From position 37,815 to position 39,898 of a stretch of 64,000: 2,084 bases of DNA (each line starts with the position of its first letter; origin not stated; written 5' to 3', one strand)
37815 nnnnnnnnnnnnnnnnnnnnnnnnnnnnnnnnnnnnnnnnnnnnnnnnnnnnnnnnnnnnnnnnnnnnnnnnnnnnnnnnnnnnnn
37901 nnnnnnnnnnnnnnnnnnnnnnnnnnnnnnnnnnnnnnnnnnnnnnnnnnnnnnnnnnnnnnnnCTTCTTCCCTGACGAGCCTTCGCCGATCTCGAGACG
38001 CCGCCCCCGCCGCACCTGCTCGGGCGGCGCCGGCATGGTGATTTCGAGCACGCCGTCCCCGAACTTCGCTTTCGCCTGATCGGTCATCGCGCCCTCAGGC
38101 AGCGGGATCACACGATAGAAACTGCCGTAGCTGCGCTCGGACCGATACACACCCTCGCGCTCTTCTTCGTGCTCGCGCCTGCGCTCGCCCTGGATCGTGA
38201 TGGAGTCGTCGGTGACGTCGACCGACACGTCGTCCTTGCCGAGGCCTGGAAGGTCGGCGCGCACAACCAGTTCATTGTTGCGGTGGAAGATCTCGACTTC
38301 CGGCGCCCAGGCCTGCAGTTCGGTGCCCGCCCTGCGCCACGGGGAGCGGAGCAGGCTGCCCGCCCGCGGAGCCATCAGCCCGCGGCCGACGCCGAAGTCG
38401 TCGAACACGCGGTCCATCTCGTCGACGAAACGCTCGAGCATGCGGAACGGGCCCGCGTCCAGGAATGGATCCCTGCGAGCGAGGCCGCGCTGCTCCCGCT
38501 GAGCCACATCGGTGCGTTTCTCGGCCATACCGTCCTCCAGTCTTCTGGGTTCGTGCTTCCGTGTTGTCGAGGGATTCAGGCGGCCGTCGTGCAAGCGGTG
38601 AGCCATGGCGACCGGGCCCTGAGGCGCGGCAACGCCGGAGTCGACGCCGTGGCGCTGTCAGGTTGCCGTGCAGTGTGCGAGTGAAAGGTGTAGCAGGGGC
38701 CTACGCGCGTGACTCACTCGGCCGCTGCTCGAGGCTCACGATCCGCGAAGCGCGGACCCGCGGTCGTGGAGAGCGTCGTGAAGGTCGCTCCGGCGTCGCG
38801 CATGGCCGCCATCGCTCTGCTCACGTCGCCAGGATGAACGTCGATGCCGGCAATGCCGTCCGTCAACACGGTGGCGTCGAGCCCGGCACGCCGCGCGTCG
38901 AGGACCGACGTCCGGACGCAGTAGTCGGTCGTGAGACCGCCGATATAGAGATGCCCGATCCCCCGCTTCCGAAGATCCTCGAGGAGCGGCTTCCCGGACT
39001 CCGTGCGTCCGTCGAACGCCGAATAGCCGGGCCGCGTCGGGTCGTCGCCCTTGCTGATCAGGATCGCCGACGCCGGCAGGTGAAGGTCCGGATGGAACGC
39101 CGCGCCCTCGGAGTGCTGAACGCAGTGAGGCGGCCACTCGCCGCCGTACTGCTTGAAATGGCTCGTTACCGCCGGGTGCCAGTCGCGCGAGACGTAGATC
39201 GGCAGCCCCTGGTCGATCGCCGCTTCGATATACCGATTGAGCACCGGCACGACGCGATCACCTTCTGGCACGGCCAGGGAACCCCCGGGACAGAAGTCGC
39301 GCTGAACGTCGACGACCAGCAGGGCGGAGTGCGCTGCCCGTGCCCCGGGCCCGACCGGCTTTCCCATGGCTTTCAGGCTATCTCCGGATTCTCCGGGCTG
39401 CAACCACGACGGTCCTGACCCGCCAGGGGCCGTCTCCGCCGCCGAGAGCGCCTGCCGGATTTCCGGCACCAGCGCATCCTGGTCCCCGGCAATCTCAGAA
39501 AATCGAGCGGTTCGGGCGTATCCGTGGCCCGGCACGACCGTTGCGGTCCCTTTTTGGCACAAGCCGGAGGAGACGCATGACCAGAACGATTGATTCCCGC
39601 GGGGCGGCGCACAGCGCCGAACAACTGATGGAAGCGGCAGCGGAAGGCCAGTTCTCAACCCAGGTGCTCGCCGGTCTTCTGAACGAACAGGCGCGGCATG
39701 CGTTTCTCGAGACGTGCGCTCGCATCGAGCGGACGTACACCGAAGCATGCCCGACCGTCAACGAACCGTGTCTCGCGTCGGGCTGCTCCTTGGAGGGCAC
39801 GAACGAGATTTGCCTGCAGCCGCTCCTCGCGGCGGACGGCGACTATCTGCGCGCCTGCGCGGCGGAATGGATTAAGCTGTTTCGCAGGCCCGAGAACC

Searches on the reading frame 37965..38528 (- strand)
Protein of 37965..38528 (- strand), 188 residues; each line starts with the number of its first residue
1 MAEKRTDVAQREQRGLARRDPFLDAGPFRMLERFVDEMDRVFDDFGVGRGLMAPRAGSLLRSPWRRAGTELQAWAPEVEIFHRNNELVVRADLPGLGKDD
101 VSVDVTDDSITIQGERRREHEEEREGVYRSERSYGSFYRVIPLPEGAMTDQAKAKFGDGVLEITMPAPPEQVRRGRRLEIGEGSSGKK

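Call 13: find_related_loci(query=window:37965-38528:-, collection=genome_contigs, flank=4000)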
Query seq(188 aa) (188 aa) in genome_contigs; peptide patterns used: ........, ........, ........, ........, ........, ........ (x = any residue, [..] = any of these).
142 stretches matched a pattern; 5 encode a relative of the query (tblastn E <= 1e-3); 5 distinct loci.
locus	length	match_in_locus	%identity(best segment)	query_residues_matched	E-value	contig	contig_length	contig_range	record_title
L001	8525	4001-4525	63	1-187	4e-67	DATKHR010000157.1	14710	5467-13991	MAG TPA_asm: Vicinamibacterales bacterium isolate SMAG_U14582 k141_1021225, whole genome shotgun sequence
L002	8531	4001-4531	64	1-183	3e-63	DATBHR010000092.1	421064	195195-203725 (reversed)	MAG TPA_asm: Vicinamibacterales bacterium isolate SMAG_U3873 k141_2263412, whole genome shotgun sequence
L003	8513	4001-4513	58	1-183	1e-60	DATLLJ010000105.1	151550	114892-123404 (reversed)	MAG TPA_asm: Vicinamibacterales bacterium isolate SMAG_U13745 k141_4117389, whole genome shotgun sequence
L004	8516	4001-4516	65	1-184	4e-60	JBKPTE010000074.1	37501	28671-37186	MAG: Acidobacteriota bacterium isolate GS_EKS_MAG_00004 GS_EKS_000003677052, whole genome shotgun sequence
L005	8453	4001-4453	61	24-185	2e-52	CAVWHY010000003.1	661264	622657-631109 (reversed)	MAG: uncultured Acidobacteriota bacterium isolate MFD00392.bin.2.254 genome assembly, contig: contig_29443, whole genome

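Call 15: find_encoding_contigs(protein=window:37965-38528:-, flank=4000)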
Protein seq(188 aa) (188 aa): 2 contigs read that carry it; 2 places shown.
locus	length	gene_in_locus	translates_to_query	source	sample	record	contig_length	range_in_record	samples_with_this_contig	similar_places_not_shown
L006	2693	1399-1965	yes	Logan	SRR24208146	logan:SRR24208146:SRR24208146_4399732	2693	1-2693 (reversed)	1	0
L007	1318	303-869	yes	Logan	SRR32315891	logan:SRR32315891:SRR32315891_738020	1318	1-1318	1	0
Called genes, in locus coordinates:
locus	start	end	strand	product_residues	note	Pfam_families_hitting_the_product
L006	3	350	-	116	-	?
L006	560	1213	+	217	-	PF00857:Isochorismatase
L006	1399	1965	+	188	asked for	PF00011:HSP20, PF17886:ArsA_HSP20 (weak)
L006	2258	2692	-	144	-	?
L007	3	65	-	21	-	?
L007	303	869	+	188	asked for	PF00011:HSP20, PF17886:ArsA_HSP20 (weak)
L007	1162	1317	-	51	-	?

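Call 18: find_related_loci(query=window:37965-38528:-, collection=metagenome_contigs, flank=3000)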
Query seq(188 aa) (188 aa) in metagenome_contigs; peptide patterns used: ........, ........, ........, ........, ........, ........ (x = any residue, [..] = any of these).
286 stretches matched a pattern; 67 encode a relative of the query (tblastn E <= 1e-3); 67 distinct loci.
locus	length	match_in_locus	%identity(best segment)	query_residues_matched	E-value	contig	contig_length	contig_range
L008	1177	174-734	74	1-188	3e-95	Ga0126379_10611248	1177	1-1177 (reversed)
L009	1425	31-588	74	1-184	3e-93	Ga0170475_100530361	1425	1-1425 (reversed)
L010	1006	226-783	74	1-184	2e-94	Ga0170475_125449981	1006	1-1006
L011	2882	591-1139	73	1-188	8e-87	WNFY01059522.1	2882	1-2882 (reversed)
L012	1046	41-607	70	1-188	2e-90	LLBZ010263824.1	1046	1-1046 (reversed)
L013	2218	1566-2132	70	1-188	9e-86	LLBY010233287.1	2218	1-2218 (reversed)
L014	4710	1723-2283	76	1-188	5e-82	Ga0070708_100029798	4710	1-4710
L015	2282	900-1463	77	1-188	5e-84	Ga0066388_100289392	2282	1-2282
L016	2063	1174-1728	74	1-188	1e-82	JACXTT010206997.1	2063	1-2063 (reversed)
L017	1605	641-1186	71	1-187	1e-81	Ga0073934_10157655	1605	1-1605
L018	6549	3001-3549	72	1-188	5e-76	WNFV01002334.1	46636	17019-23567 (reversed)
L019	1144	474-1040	71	1-188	6e-81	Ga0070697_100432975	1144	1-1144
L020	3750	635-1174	66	1-186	3e-75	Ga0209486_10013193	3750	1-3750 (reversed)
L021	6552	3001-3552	69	1-188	2e-74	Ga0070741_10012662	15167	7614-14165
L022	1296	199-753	64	1-187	7e-78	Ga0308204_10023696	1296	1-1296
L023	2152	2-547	68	1-188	6e-75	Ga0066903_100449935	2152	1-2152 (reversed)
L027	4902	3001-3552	65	1-188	7e-72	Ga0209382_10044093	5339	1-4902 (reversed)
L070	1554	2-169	79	133-188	2e-24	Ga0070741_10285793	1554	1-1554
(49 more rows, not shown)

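Call 47: search_protein_families(library=pfam, proteins=[L027:3943-4509:+, L070:412-1182:-, L023:836-1789:-, L015:1853-2281:-], max_evalue=0.001)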
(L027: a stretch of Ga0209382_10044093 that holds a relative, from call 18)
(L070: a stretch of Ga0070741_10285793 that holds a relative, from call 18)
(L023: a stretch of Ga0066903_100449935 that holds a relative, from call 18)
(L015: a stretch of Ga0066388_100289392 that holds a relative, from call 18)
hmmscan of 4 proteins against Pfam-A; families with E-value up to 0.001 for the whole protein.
L027:3943-4509:+ (188 aa): 2 families
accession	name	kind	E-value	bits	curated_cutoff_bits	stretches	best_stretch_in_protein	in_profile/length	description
PF03358.20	FMN_red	-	4.8e-39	133.8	24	1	5-149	2-148/152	NADPH-dependent FMN reductase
PF02525.22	Flavodoxin_2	-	3.5e-11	43.6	27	1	5-105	2-104/198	Flavodoxin-like fold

L070:412-1182:- (256 aa): 2 families
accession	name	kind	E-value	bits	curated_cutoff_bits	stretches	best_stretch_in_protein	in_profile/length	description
PF12850.12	Metallophos_2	-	4.8e-16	59.6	27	1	6-191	2-143/154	Calcineurin-like phosphoesterase superfamily domain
PF00149.33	Metallophos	-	1.7e-09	38.8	21.5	1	6-166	2-190/191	Calcineurin-like phosphoesterase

L023:836-1789:- (317 aa): 1 family
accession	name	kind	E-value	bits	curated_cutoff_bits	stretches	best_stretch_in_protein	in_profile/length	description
PF01738.24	DLH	-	1e-35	123.7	21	1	79-314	2-215/217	Dienelactone hydrolase family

L015:1853-2281:- (142 aa): 1 family
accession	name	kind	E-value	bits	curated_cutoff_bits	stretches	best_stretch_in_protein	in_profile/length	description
PF00689.26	Cation_ATPase_C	-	9.3e-14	52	27.3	1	2-131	36-175/175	Cation transporting ATPase, C-terminus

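Call 62: find_homologous_proteins(query=window:37965-38528:-, max_evalue=1e-40)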
Query seq(188 aa) (188 aa): 3854 proteins with E <= 1e-40 among 8000 candidates; the best 120 are listed.
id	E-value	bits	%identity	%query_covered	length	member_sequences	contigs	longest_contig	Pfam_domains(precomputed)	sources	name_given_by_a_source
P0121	1.6e-118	411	100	100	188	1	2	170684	PF00011.28,PF17886.8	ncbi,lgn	ncbi:MAG: Hsp20/alpha crystallin family protein [Betaproteobacteria bacterium]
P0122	1.1e-89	317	78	100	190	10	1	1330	PF00011.28,PF17886.8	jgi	jgi:HSP20 family protein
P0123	1.4e-88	314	77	100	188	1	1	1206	PF00011.28,PF17886.8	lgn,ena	-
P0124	1.2e-87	311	76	96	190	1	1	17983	PF00011.28,PF17886.8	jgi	jgi:HSP20 family protein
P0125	1.5e-87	310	75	100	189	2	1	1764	PF27746.1,PF00011.28,PF17886.8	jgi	jgi:HSP20 family protein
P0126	4.0e-87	309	75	99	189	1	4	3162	PF00011.28,PF17886.8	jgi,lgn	jgi:HSP20 family protein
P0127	8.8e-87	308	76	100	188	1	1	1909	PF00011.28,PF17886.8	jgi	jgi:HSP20 family protein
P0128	1.5e-86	307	74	100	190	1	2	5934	PF27746.1,PF00011.28,PF17886.8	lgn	-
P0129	1.9e-86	307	77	97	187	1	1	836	PF27746.1,PF00011.28,PF17886.8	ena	-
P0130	3.0e-84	300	76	100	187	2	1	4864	PF00011.28,PF17886.8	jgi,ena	-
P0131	3.0e-84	300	73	100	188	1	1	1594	PF27746.1,PF00011.28,PF17886.8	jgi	jgi:HSP20 family protein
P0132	4.7e-84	299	72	99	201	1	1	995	PF00011.28,PF17886.8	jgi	jgi:HSP20 family protein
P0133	4.8e-84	299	74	100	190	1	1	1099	PF00011.28,PF17886.8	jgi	jgi:HSP20 family protein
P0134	8.2e-84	298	75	100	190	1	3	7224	PF00011.28,PF17886.8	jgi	jgi:HSP20 family protein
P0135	8.2e-84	298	74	100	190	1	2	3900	PF00011.28,PF17886.8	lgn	-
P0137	1.1e-83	298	75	100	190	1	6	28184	PF00011.28,PF17886.8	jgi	jgi:HSP20 family protein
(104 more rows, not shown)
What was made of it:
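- Checked: Hsp20 is 188 aa and identical to P0121 (call 62).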

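Call 63: find_encoding_contigs(protein=P0124, flank=3000, max_places=3)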
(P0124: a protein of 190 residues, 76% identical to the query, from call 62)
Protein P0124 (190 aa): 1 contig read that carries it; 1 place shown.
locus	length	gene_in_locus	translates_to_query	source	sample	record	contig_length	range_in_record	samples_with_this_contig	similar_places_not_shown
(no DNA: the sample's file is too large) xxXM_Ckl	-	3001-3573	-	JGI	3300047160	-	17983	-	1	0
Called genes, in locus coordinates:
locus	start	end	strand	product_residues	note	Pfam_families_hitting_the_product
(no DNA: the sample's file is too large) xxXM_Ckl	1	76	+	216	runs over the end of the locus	-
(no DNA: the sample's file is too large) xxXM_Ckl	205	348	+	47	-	-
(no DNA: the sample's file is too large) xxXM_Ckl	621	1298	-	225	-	PF02463:SMC_N (faint), PF00005:ABC_tran, PF13304:AAA_21 (weak)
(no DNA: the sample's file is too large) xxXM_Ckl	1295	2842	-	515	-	PF00497:SBP_bac_3, PF00528:BPD_transp_1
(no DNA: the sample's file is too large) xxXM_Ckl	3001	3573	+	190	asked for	PF00011:HSP20, PF17886:ArsA_HSP20 (weak)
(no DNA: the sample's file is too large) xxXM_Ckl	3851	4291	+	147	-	?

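Call 64: find_encoding_contigs(protein=P0137, flank=3000, max_places=6)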
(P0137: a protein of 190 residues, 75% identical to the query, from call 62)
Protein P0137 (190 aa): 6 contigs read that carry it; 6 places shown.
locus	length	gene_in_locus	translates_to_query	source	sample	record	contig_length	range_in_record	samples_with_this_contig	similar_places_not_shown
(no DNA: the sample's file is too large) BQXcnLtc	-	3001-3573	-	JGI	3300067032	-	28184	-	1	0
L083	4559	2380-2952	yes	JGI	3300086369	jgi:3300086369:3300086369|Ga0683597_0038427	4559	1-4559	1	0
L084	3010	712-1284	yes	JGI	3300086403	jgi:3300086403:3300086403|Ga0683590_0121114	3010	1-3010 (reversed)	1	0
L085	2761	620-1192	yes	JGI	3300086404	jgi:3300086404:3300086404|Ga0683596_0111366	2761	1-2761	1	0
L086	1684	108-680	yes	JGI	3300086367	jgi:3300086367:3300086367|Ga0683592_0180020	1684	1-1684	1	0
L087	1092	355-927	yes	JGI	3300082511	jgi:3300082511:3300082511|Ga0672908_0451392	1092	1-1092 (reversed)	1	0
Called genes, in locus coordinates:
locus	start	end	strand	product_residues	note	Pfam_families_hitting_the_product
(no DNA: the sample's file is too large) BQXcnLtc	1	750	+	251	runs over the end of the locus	PF13468:Glyoxalase_3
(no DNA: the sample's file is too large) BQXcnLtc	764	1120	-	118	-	PF07883:Cupin_2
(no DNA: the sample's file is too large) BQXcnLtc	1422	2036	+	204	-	-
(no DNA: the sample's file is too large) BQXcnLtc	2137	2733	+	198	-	PF05685:Uma2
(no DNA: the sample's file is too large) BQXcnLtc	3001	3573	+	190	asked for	PF00011:HSP20, PF17886:ArsA_HSP20 (weak)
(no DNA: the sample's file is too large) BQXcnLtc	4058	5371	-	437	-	PF00270:DEAD, PF00271:Helicase_C, PF16124:RecQ_Zn_bind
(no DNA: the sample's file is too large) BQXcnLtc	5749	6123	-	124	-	PF01850:PIN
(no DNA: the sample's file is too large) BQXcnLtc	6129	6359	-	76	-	PF02604:PhdYeFM_antitox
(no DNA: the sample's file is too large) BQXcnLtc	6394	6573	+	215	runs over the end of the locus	PF02826:2-Hacid_dh_C (weak), PF03446:NAD_binding_2 (weak), PF03807:F420_oxidored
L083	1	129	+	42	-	?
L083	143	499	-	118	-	PF07883:Cupin_2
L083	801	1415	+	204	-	-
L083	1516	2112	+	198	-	PF05685:Uma2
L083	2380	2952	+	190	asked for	PF00011:HSP20, PF17886:ArsA_HSP20 (weak)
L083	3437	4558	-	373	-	?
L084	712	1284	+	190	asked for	PF00011:HSP20, PF17886:ArsA_HSP20 (weak)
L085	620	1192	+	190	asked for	PF00011:HSP20, PF17886:ArsA_HSP20 (weak)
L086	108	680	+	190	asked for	PF00011:HSP20, PF17886:ArsA_HSP20 (weak)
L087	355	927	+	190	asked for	PF00011:HSP20, PF17886:ArsA_HSP20 (weak)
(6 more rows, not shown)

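Call 65: find_encoding_contigs(protein=P0122, flank=3000, max_places=3)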
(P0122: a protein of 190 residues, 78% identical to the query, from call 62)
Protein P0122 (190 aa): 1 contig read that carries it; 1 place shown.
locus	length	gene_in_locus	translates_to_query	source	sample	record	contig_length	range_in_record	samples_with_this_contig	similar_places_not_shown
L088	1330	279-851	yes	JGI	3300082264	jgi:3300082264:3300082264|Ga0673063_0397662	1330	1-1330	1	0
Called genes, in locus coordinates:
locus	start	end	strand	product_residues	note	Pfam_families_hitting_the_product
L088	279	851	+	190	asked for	PF00011:HSP20, PF17886:ArsA_HSP20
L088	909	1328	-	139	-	?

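Call 71: search_protein_families(library=ncbifam, proteins=[window:37965-38528:-, L083:3437-4558:-], max_evalue=0.001)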
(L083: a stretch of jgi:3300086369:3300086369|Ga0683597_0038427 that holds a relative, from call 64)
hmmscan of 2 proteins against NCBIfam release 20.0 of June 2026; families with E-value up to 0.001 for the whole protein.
window:37965-38528:- (188 aa): 3 families
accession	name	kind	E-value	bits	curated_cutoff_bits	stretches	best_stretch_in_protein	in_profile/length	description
NF041799.1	Hsp14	equivalog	1.3e-18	67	100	1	72-168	15-109/118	archaeal heat shock protein Hsp14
NF042420.1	Hsp18_Clos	equivalog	9.1e-17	61.5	195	1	78-180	45-146/147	heat shock protein Hsp18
NF041800.1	Hsp20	equivalog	3e-15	56.2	140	1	74-169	72-151/162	archaeal heat shock protein Hsp20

L083:3437-4558:- (373 aa): 24 families
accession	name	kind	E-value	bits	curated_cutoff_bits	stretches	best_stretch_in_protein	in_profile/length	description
TIGR01389.1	recQ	equivalog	1.2e-94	317.9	640.2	1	2-363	131-472/591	DNA helicase RecQ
TIGR00614.1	recQ_fam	subfamily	3.1e-74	250.4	219.8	1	1-321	130-445/470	RecQ family ATP-dependent DNA helicase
NF008279.0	PRK11057.1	equivalog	6e-69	233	1015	1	3-324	144-442/608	ATP-dependent DNA helicase RecQ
NF041063.1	DpdF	equivalog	6e-48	164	550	1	2-213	274-489/813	protein DpdF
NF053636.1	DDHlcsCsdAPsy1082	equivalog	4e-17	61.9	890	1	95-210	233-351/512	DEAD/DEAH box helicase CsdA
TIGR03817.1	DECH_helic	hypoth_equivalog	7.3e-17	60.9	874.1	1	91-220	259-395/742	helicase/secretion neighborhood putative DEAH-box helicase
NF008744.0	PRK11776.1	equivalog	1.6e-13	50.1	524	1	95-215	232-355/460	ATP-dependent RNA helicase DbpA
NF008394.0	PRK11192.1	equivalog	2.7e-13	49.6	507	1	92-207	234-352/441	ATP-dependent RNA helicase SrmB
NF053711.1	RNA_heli_RhlE1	exception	6.6e-13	48.2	750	1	95-212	234-354/434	RNA helicase RhlE1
NF053631.1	RNA_helic_CshA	equivalog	1.6e-12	47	646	1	101-212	236-347/434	degradosome RNA helicase CshA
NF010338.0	PRK13767.1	equivalog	9.8e-12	43.9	849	1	96-195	278-384/877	ATP-dependent helicase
TIGR04121.1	DEXH_lig_assoc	equivalog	1.5e-11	42.8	850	1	93-194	239-344/804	ligase-associated DNA damage response DEXH box helicase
NF007882.0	PRK10590.1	equivalog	9.1e-10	38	743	1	103-198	246-341/456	ATP-dependent RNA helicase RhlE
NF002340.1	PRK01297.1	equivalog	9.9e-10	37.8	564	1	88-203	232-350/372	ATP-dependent RNA helicase RhlB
NF053710.1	RNA_heli_RhlE2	exception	1.6e-08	33.5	925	1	103-210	250-357/635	RNA helicase RhlE2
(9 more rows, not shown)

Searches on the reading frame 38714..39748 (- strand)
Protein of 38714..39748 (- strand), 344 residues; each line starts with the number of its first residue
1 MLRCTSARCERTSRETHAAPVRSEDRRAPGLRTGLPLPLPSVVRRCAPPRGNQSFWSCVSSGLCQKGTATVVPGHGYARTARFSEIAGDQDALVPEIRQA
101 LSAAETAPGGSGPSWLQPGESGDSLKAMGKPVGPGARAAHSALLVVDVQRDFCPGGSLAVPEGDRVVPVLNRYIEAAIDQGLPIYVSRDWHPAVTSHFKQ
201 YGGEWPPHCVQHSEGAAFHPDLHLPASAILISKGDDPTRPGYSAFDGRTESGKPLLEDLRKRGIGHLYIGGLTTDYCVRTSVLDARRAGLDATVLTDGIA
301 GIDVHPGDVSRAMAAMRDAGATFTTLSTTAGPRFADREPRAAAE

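Call 47: search_protein_families(library=pfam, proteins=[window:38714-39748:-], max_evalue=0.001)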
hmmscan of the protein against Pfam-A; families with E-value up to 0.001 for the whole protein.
window:38714-39748:- (344 aa): 1 family
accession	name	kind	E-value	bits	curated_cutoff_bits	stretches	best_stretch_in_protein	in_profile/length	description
PF00857.26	Isochorismatase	-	7.6e-30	104.7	27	1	141-326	1-173/175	Isochorismatase domain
